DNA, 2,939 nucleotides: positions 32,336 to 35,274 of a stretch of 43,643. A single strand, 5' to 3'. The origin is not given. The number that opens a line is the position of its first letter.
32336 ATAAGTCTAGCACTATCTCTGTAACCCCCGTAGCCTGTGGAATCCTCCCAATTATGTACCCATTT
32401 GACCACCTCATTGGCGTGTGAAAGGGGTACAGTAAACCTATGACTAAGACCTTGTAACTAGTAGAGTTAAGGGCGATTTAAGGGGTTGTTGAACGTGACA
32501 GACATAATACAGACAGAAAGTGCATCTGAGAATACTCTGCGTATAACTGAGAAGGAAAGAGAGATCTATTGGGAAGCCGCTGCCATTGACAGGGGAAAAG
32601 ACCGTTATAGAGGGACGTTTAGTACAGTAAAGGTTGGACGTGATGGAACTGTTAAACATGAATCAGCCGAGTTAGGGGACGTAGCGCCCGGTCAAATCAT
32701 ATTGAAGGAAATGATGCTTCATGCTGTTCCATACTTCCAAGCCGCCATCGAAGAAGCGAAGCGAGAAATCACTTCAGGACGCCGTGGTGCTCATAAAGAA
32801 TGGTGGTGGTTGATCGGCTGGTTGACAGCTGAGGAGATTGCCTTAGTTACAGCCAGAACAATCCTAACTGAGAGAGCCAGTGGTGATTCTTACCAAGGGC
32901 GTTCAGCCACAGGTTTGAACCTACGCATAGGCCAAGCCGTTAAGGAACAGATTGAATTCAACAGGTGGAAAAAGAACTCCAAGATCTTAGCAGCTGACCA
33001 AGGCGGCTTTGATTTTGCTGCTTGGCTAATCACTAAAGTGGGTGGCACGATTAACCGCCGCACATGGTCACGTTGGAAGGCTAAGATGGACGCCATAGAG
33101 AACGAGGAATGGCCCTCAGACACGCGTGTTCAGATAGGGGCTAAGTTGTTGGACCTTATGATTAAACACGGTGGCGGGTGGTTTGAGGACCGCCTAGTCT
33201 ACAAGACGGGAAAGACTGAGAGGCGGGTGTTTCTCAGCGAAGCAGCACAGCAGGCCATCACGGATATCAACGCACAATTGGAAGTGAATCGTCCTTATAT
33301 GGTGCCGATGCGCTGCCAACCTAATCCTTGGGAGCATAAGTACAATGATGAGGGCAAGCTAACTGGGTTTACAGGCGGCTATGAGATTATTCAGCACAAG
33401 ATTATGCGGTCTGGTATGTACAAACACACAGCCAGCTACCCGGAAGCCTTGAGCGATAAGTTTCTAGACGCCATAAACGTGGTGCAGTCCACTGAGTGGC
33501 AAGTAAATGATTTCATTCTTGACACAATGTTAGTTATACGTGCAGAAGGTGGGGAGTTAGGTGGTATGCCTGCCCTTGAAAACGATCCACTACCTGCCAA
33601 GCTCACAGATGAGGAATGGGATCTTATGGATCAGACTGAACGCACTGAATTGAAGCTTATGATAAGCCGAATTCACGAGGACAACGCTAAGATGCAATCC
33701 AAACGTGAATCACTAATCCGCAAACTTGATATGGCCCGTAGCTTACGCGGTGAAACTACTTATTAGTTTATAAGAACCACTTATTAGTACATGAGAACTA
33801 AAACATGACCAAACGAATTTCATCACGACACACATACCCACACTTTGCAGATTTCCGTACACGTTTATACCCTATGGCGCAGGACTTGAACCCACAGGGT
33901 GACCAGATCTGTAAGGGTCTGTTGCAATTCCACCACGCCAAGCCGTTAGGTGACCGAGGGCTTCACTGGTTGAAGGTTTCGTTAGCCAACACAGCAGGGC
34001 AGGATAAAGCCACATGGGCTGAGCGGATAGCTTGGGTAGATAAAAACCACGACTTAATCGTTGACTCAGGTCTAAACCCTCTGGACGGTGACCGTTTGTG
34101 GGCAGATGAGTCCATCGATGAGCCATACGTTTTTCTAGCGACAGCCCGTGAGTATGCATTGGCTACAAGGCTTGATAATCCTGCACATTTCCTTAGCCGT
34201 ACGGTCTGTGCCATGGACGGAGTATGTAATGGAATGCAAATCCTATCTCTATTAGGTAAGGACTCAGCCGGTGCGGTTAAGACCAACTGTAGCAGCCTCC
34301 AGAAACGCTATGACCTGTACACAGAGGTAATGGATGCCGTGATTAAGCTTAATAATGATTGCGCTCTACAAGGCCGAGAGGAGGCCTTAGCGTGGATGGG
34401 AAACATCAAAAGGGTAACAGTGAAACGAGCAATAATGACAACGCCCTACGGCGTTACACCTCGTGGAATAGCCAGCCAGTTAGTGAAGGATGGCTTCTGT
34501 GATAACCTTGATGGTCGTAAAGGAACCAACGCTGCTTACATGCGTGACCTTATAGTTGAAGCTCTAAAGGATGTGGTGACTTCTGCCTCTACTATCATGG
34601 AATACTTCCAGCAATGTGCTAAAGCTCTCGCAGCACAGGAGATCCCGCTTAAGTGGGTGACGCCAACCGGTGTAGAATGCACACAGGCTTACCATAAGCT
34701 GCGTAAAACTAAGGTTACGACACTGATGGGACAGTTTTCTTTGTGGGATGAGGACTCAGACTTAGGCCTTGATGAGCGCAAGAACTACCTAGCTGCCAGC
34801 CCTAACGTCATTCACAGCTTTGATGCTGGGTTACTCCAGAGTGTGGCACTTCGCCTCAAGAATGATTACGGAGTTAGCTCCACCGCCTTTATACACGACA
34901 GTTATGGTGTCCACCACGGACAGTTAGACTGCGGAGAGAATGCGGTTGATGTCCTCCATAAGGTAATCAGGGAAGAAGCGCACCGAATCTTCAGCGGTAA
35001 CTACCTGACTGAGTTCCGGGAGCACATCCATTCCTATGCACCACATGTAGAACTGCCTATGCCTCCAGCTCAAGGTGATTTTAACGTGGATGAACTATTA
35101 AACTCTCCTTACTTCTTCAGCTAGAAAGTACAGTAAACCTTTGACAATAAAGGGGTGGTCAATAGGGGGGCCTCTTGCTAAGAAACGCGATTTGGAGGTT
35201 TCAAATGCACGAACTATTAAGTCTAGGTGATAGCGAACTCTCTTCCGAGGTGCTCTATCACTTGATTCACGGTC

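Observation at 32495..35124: T7-type single-subunit RNA polymerase encoded as two separate genes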

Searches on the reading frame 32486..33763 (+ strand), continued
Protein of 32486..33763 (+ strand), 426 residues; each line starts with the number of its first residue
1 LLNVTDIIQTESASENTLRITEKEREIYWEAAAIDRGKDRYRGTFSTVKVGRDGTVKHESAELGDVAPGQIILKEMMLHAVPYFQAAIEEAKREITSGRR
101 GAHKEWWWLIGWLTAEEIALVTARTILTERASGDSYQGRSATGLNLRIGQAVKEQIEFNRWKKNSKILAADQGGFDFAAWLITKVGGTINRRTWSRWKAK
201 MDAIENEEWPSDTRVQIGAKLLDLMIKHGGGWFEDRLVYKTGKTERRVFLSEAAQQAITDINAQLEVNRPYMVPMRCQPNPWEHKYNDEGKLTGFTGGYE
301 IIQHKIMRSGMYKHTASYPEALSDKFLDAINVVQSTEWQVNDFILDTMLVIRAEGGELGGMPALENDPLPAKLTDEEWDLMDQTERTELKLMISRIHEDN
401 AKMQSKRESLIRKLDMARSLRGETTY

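Call 81: search_dna_similar(query=P0132, collection=phages, mode=protein, max_rows=12)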
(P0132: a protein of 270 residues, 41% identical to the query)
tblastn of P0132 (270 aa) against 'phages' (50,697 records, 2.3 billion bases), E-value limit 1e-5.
Records with a match: 31; places in all: 31; records where one place covers at least 80% of the query: 30.
Best place of each record, by identity: <60% 31.
By first word of the organism name: Salmonella 15; Klebsiella 9; Escherichia 2; Roseobacter 2; Lederbergvirus 1; Rhizobium 1; Vectrevirus 1.
By host as written in the record: - 6; Salmonella enterica 4; Klebsiella pneumoniae 3; Salmonella enterica Hadar 2; Salmonella enterica subsp. enterica serovar Typhimurium 2; Salmonella 1; Salmonella typhimurium 1; Rhizobium phaseoli 1; and 11 more.
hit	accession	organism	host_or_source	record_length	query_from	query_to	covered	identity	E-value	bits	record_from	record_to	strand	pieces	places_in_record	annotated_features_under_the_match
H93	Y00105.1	Lederbergvirus Sf6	-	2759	8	264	95%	25.8%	2e-10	67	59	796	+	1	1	unnamed protein product; RNA polymerase (AA 1-874)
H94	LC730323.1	Salmonella phage SP6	Salmonella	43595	8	264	95%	25.8%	2e-10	67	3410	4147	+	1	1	record has no annotation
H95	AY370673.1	Salmonella phage SP6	-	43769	8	264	95%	25.8%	2e-10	67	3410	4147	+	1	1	7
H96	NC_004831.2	Salmonella phage SP6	Salmonella typhimurium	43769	8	264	95%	25.8%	2e-10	67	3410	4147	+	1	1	RNA polymerase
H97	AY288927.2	Salmonella phage SP6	-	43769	8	264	95%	25.8%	2e-10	67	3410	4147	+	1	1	8: RNA polymerase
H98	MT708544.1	Rhizobium phage Palo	Rhizobium phaseoli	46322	5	263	96%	25.5%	2e-9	64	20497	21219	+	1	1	DNA-directed RNA polymerase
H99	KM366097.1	Salmonella phage BP12B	Salmonella enterica Hadar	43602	8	264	95%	25.5%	6e-10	65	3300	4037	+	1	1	DNA-dependent RNA polymerase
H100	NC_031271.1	Salmonella phage BP12B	Salmonella enterica Hadar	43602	8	264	95%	25.5%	6e-10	65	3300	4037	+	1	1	RNA polymerase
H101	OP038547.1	Salmonella phage GRNsp03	Salmonella enterica subsp. enterica ...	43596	8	264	95%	25.5%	7e-10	65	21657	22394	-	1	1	DNA-directed RNA polymerase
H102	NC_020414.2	Escherichia phage UAB_Phi78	Salmonella enterica subsp. enterica ...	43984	8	264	95%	25.5%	7e-10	65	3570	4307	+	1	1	RNA polymerase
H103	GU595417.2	Escherichia phage UAB_Phi78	Salmonella enterica subsp. enterica ...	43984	8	264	95%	25.5%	7e-10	65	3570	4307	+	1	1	DNA-directed RNA polymerase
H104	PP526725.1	Salmonella phage vB_SalP_SE29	Salmonella enterica subsp. enterica ...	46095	8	264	95%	25.1%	3e-9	63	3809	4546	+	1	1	RNA polymerase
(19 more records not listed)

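Call 92: find_homologous_proteins(query=L009:2701-3741:+, max_evalue=1e-50)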
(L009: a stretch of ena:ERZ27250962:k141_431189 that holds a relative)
Query L009:2701-3741:+ (347 aa): 8000 proteins with E <= 1e-50 among 8000 candidates; the best 120 are listed.
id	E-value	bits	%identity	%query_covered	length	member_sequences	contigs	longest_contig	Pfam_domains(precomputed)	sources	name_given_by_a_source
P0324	1.4e-214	729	95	100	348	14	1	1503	PF02445.22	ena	-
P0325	1.5e-197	673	86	100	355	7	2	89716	PF02445.22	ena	-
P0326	5.1e-195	665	85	100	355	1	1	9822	PF02445.22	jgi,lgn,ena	-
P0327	1.5e-192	657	83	100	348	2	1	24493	PF02445.22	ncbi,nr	ncbi:MAG: quinolinate synthase NadA [Gammaproteobacteria bacterium]|nr:quinolinate synthase NadA [Ga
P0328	3.4e-192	656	85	100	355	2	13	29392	PF02445.22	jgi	jgi:quinolinate synthase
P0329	3.5e-192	656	84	100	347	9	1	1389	PF02445.22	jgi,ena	-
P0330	9.7e-192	654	84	100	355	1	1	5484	PF02445.22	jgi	jgi:quinolinate synthase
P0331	2.4e-191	653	84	99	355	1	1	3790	PF02445.22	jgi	jgi:quinolinate synthase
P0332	5.3e-191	652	84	100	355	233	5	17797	PF02445.22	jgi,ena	jgi:quinolinate synthase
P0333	7.0e-191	651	83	100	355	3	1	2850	PF02445.22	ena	-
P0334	1.1e-190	651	82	100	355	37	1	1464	PF02445.22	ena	-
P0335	1.1e-190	651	84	99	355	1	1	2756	PF02445.22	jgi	jgi:quinolinate synthase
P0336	1.2e-190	651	84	99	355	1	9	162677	PF02445.22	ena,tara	tara:strand:- start:1819 stop:2886 length:1068 start_codon:yes stop_codon:yes gene_type:complete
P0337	1.8e-190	650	83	99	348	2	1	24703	PF02445.22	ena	-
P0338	2.0e-190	650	83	100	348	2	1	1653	PF02445.22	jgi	jgi:quinolinate synthase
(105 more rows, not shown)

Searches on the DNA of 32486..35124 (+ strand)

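Call 3: search_dna_similar(query=window:32486-35124:+, collection=phages, mode=near, max_rows=30)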
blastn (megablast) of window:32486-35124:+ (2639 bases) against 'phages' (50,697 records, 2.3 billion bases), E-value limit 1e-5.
No match.
